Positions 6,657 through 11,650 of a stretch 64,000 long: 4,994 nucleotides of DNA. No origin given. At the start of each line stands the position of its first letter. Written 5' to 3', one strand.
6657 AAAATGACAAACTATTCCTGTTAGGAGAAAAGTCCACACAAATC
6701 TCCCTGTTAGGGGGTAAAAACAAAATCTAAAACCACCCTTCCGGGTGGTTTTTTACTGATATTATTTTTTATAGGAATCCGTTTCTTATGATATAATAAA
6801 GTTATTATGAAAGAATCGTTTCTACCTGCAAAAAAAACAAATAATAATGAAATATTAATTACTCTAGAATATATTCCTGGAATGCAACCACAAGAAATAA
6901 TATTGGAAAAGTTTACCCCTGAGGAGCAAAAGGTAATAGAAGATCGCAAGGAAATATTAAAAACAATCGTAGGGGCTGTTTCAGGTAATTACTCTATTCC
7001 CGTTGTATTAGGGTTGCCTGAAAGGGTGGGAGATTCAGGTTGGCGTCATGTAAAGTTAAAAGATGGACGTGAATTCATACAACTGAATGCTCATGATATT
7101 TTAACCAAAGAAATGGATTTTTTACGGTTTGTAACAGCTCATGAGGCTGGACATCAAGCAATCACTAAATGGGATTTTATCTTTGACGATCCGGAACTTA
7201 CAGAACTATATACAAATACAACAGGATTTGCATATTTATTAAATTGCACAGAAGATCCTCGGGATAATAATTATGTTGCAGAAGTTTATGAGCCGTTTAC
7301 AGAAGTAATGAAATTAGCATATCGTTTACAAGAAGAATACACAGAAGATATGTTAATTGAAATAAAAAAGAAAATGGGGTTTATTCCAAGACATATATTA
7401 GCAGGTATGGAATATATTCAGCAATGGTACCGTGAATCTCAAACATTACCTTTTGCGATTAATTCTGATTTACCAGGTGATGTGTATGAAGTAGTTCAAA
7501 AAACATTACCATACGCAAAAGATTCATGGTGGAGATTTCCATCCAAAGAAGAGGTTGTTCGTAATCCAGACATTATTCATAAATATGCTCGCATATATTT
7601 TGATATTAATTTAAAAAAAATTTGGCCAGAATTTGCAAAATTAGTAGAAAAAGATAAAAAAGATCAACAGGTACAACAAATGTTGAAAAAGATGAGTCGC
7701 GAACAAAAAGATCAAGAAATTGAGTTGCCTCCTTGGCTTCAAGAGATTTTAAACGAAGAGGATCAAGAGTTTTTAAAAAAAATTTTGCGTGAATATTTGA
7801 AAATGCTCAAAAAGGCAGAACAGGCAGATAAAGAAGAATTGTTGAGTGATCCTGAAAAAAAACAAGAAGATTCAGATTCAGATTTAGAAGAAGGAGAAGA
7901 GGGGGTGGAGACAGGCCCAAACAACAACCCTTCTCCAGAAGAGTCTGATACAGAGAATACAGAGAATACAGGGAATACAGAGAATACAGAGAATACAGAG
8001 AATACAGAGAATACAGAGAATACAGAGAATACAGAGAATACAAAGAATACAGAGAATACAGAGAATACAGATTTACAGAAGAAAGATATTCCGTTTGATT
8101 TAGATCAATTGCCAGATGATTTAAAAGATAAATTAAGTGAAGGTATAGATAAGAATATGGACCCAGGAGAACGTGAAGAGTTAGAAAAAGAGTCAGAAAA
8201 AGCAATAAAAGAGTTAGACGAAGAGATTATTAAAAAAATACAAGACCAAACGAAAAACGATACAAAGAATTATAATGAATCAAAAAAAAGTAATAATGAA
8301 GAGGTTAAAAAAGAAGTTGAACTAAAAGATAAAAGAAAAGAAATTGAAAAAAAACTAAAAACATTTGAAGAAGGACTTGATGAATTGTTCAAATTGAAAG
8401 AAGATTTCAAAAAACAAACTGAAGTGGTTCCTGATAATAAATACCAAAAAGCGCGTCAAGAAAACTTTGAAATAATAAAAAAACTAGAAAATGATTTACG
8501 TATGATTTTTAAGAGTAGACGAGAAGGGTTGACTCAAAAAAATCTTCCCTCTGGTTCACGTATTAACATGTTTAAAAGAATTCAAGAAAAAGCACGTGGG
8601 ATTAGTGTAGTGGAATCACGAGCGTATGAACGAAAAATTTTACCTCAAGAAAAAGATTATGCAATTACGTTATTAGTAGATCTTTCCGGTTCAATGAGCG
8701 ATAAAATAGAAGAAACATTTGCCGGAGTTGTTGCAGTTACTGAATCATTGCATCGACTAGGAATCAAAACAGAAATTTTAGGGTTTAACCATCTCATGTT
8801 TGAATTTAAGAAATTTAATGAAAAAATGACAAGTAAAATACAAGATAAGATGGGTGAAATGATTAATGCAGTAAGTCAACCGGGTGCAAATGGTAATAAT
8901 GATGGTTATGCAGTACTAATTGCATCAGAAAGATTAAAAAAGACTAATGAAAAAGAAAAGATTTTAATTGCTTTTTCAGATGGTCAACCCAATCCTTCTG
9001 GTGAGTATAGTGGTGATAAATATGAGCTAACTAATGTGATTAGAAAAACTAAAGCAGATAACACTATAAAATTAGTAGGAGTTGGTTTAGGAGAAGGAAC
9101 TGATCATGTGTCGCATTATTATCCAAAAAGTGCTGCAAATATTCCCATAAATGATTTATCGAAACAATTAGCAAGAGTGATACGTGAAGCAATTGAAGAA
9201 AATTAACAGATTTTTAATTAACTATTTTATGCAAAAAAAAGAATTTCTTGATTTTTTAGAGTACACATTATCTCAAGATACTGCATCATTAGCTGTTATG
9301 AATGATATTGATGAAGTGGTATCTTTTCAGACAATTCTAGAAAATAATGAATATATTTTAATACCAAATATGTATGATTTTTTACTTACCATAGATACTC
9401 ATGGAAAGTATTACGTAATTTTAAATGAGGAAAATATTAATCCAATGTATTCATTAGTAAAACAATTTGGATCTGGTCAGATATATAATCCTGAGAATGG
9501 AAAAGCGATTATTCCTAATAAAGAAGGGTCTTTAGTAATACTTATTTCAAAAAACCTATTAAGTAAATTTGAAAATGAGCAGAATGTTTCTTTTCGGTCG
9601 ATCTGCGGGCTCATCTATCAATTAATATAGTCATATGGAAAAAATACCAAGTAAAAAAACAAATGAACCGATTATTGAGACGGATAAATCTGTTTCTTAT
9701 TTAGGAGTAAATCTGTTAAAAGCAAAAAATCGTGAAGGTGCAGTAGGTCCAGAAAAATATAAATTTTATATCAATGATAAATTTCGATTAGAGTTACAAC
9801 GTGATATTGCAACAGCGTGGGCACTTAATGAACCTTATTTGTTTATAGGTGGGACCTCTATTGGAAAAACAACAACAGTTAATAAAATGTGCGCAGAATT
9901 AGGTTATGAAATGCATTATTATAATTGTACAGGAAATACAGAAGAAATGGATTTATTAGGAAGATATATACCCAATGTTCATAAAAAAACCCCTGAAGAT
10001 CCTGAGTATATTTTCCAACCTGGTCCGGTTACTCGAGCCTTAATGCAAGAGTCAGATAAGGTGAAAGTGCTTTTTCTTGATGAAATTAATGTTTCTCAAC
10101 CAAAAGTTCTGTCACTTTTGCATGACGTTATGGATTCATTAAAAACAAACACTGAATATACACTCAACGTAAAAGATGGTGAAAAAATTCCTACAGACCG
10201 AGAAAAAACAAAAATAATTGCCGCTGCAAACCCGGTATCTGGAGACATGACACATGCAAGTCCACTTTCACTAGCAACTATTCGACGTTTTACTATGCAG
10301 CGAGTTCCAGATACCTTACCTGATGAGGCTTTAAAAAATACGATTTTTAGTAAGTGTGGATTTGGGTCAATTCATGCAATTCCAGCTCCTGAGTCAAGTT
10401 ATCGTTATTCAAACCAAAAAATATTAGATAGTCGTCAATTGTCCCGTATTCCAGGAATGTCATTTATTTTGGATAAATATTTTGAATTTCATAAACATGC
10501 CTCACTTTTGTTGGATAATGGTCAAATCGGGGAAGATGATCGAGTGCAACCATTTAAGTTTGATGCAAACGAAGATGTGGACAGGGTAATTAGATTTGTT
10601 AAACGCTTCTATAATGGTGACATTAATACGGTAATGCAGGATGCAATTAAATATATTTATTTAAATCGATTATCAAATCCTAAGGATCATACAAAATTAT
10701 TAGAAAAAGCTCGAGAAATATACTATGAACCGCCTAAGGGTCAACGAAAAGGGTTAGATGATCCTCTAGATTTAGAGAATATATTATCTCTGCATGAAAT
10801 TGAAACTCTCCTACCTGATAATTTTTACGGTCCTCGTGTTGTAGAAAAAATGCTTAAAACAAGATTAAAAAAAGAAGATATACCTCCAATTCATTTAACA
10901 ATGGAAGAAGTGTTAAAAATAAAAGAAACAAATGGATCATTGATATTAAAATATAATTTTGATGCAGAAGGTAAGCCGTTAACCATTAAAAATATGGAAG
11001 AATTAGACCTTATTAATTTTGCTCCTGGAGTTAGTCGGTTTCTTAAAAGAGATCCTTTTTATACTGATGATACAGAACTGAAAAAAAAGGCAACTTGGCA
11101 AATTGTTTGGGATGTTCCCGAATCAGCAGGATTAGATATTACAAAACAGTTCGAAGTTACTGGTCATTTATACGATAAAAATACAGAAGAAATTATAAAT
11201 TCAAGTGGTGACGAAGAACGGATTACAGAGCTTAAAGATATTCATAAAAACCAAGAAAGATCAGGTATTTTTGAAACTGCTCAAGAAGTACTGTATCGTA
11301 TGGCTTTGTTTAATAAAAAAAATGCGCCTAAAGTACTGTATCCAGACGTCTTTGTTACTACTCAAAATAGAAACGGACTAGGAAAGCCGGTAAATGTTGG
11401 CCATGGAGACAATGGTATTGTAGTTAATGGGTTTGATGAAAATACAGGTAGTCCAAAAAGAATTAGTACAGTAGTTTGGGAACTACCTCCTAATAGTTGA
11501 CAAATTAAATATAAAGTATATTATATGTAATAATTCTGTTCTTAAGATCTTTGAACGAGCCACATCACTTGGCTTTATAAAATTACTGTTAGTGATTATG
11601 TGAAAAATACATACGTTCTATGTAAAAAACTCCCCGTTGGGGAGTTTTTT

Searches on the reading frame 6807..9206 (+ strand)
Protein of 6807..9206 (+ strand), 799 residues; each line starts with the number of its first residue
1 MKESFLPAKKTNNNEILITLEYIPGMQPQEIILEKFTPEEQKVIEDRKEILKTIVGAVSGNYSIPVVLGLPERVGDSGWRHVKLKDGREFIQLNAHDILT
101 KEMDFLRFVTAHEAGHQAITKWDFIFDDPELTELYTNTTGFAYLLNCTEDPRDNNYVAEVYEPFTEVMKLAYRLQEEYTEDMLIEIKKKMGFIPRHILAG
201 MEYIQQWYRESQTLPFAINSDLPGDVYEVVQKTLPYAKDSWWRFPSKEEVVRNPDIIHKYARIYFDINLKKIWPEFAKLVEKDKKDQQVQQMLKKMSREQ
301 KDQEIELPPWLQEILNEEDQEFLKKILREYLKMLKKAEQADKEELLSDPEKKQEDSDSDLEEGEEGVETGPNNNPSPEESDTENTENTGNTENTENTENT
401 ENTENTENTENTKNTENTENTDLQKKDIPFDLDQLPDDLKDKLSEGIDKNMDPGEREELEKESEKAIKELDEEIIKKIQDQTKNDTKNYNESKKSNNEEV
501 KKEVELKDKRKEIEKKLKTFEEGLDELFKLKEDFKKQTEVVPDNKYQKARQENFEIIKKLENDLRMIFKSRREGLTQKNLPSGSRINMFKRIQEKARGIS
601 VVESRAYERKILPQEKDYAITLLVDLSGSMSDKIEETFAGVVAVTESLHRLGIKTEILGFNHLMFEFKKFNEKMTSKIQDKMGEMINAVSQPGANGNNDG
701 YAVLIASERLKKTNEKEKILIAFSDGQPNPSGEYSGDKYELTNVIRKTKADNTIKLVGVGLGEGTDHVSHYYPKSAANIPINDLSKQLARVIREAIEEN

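Call 11: search_protein_families(library=pfam, proteins=[window:6807-9206:+], max_evalue=0.001)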
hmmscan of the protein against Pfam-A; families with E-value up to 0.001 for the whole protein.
window:6807-9206:+ (799 aa): 1 family
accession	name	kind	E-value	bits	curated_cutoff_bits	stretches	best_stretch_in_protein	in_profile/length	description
PF11775.14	CobT_C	-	5.3e-11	43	21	2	616-676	11-72/220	Cobalamin biosynthesis protein CobT VWA domain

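Call 83: search_protein_families(library=padloc, proteins=[window:6807-9206:+], max_evalue=0.01)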
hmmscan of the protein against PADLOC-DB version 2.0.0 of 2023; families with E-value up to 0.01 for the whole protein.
window:6807-9206:+ (799 aa): 0 families

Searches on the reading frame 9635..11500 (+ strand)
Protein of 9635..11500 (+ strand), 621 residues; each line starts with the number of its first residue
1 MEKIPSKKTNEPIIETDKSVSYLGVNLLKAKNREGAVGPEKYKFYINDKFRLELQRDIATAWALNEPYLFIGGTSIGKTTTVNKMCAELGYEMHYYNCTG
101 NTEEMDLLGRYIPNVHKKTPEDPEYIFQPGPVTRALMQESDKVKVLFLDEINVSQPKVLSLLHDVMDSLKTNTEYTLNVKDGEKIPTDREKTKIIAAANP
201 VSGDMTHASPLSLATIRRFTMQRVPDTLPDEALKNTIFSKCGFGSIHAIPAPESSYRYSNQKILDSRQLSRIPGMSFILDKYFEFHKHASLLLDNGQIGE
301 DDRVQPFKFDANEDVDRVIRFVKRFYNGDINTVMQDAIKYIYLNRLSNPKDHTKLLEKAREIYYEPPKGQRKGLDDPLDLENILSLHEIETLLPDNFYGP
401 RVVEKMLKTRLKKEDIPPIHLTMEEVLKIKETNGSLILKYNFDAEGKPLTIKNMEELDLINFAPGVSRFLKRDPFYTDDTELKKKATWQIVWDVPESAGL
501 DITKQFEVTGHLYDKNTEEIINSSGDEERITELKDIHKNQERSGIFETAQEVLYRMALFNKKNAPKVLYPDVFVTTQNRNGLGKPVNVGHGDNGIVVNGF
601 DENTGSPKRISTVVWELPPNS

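Call 11: search_protein_families(library=pfam, proteins=[window:9635-11500:+], max_evalue=0.001)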
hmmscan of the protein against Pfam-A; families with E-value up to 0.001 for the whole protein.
window:9635-11500:+ (621 aa): 3 families
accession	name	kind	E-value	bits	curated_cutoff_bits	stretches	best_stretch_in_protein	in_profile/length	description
PF07728.20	AAA_5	-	1.2e-14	55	22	1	69-219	3-139/139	AAA domain (dynein-related subfamily)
PF00004.35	AAA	-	1.3e-05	26.1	21.2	1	69-200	2-110/131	ATPase family associated with various cellular activities (AAA)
PF07726.17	AAA_3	-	1.3e-05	25.6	27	1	74-221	8-131/131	ATPase family associated with various cellular activities (AAA)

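Call 83: search_protein_families(library=padloc, proteins=[window:9635-11500:+], max_evalue=0.01)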
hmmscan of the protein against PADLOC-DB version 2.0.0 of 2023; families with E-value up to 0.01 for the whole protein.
window:9635-11500:+ (621 aa): 1 family
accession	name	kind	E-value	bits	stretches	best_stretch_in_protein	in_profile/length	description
PDLC04140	mad8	-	0.00032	18.3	1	53-150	15-85/314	mads_8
